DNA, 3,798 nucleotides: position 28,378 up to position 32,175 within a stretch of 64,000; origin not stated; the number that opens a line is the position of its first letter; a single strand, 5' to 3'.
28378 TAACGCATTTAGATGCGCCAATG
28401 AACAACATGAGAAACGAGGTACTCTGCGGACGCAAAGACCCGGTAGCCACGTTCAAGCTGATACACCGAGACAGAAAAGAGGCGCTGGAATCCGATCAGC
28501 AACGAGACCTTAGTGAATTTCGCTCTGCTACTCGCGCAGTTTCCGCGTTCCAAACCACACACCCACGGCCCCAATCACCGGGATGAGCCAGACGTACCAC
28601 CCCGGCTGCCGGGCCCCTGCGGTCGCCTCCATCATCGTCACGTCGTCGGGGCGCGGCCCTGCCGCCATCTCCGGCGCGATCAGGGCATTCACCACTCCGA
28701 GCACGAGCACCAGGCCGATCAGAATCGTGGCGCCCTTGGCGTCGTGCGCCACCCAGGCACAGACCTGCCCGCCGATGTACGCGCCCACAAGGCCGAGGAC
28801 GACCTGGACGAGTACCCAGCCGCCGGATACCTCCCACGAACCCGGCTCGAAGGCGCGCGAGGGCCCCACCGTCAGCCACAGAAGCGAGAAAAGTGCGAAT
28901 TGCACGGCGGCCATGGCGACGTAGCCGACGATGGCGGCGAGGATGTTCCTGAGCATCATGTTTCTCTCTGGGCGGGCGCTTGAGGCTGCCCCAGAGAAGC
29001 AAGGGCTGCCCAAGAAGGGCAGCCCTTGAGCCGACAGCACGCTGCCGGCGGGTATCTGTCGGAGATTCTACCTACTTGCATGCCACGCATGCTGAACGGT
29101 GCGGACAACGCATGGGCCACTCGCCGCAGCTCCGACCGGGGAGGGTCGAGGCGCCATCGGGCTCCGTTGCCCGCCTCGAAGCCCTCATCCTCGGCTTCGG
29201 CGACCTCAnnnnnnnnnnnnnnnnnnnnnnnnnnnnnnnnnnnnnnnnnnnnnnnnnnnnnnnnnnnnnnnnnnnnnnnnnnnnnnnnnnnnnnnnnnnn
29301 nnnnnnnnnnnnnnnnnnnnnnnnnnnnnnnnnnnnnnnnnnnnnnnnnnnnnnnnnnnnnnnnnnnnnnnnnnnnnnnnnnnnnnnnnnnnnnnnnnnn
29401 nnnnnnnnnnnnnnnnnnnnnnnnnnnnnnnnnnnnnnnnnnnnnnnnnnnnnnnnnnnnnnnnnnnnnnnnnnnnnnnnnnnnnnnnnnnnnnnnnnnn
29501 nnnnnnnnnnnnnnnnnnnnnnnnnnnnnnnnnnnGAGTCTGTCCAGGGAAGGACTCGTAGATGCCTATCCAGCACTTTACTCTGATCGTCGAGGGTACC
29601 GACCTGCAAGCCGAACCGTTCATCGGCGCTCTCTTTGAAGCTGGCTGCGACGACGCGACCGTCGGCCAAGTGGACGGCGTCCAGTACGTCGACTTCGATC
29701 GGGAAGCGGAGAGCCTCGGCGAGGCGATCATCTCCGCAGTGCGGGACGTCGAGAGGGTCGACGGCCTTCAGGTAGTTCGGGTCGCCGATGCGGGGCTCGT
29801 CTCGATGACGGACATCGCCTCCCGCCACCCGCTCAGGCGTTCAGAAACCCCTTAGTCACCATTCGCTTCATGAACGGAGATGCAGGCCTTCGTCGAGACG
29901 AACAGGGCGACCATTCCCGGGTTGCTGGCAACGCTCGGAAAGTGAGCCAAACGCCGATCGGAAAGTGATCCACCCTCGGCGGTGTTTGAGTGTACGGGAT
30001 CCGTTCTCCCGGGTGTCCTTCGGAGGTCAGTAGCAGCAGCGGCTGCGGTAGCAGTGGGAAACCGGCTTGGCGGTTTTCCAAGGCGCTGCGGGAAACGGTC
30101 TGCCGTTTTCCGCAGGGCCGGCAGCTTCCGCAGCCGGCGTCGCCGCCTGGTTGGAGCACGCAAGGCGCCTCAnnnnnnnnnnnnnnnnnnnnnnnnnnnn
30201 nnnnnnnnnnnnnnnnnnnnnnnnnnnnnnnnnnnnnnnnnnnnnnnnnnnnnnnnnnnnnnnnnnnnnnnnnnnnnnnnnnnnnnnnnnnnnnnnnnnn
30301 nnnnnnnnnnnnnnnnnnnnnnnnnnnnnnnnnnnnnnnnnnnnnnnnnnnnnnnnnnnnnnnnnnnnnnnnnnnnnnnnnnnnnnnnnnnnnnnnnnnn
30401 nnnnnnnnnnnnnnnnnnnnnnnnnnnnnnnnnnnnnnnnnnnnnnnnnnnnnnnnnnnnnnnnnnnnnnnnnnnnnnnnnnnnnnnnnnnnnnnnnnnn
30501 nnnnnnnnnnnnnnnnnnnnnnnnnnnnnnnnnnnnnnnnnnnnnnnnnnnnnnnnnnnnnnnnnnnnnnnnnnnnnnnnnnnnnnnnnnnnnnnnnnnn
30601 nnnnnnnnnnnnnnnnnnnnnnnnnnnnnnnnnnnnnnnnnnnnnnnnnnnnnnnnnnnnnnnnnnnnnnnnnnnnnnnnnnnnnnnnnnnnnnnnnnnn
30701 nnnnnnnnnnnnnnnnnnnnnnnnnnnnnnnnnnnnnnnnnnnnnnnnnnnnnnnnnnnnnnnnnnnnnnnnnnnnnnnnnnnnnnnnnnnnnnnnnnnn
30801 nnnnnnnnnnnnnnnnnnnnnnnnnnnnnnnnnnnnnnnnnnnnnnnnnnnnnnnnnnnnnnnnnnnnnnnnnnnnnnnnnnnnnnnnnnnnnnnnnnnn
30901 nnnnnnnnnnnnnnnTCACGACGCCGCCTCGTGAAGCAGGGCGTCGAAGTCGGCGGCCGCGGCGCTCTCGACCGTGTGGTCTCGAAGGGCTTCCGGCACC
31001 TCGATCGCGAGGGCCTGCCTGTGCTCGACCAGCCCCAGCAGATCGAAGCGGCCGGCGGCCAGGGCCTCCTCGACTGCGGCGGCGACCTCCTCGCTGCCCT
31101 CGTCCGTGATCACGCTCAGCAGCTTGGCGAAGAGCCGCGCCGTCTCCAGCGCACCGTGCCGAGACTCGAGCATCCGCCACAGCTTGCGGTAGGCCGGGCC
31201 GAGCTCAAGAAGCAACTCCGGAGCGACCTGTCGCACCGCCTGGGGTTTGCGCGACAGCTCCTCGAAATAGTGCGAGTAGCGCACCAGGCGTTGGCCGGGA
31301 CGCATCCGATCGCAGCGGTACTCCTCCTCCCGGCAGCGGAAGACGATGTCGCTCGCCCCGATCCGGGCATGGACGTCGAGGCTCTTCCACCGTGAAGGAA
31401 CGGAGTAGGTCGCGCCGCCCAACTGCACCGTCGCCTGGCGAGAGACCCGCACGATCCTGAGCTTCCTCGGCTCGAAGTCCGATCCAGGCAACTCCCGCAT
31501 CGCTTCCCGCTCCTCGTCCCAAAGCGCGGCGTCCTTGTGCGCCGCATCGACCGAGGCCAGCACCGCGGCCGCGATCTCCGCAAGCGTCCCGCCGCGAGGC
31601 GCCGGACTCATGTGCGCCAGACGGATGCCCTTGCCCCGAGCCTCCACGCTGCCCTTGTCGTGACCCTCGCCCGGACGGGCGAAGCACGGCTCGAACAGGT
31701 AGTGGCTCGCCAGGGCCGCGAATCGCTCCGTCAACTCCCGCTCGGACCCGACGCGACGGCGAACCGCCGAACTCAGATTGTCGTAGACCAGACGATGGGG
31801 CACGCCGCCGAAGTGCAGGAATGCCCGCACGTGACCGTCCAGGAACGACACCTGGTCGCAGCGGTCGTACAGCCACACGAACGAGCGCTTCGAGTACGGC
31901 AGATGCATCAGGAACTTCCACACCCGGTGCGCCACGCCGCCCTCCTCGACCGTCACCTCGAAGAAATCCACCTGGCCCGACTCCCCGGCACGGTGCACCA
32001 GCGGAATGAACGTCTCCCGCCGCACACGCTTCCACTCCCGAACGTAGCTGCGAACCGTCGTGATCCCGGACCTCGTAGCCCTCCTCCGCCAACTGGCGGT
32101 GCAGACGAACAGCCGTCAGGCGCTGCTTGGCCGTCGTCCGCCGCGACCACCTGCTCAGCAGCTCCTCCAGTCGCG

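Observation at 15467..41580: Accessory region begins right after the lyase gene, and lyase-gene fragments recur inside it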

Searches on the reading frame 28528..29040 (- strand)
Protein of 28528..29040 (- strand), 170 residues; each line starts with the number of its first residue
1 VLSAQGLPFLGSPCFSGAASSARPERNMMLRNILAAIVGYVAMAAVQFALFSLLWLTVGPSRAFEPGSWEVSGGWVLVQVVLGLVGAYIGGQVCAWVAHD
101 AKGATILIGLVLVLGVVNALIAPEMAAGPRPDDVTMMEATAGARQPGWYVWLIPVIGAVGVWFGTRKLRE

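Call 8: search_protein_families(library=pfam, proteins=[window:28528-29040:-], max_evalue=0.01)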
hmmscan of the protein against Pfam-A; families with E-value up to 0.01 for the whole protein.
window:28528-29040:- (170 aa): 1 family
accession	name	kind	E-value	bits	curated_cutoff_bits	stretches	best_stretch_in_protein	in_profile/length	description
PF00032.22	Cytochrom_B_C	-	0.0058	17.3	20.7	0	29-90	23-86/102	Cytochrome b(C-terminal)/b6/petD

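Call 61: search_protein_families(library=ncbifam, proteins=[window:28531-29040:-], max_evalue=0.001)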
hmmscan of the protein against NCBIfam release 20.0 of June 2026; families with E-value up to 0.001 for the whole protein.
window:28531-29040:- (170 aa): 0 families

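Call 67: search_protein_families(library=padloc, proteins=[window:28531-29040:-], max_evalue=0.001)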
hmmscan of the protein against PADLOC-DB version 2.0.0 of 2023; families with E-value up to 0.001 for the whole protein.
window:28531-29040:- (170 aa): 0 families

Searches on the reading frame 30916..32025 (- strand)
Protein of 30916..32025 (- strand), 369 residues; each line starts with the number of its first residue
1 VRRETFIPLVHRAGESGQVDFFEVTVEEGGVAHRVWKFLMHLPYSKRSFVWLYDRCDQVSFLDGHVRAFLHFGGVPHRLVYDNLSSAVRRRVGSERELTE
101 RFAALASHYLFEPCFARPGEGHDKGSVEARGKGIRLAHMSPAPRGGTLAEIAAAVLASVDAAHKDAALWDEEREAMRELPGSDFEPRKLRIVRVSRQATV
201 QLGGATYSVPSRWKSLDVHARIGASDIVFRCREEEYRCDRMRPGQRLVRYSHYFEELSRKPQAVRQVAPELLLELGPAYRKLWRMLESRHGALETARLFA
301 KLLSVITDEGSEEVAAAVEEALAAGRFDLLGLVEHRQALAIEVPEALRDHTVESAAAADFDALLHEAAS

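Call 9: search_protein_families(library=pfam, proteins=[window:30916-32025:-], max_evalue=0.01)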
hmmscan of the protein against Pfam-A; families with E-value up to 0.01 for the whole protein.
window:30916-32025:- (369 aa): 2 families
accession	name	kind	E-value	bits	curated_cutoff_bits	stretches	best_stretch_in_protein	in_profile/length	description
PF00665.32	rve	-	4.5e-09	36.9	32.6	1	11-119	2-100/102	Integrase core domain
PF22483.2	Mu-transpos_C_2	-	2.4e-06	27.6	27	1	179-234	1-56/73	Mu transposase, C-terminal domain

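Call 61: search_protein_families(library=ncbifam, proteins=[window:30919-32025:-], max_evalue=0.001)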
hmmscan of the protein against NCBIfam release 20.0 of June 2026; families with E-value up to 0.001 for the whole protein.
window:30919-32025:- (369 aa): 1 family
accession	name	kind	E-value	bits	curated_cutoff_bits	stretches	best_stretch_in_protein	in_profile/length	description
NF033546.1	transpos_IS21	equivalog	9.8e-44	150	160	1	4-180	105-293/294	IS21 family transposase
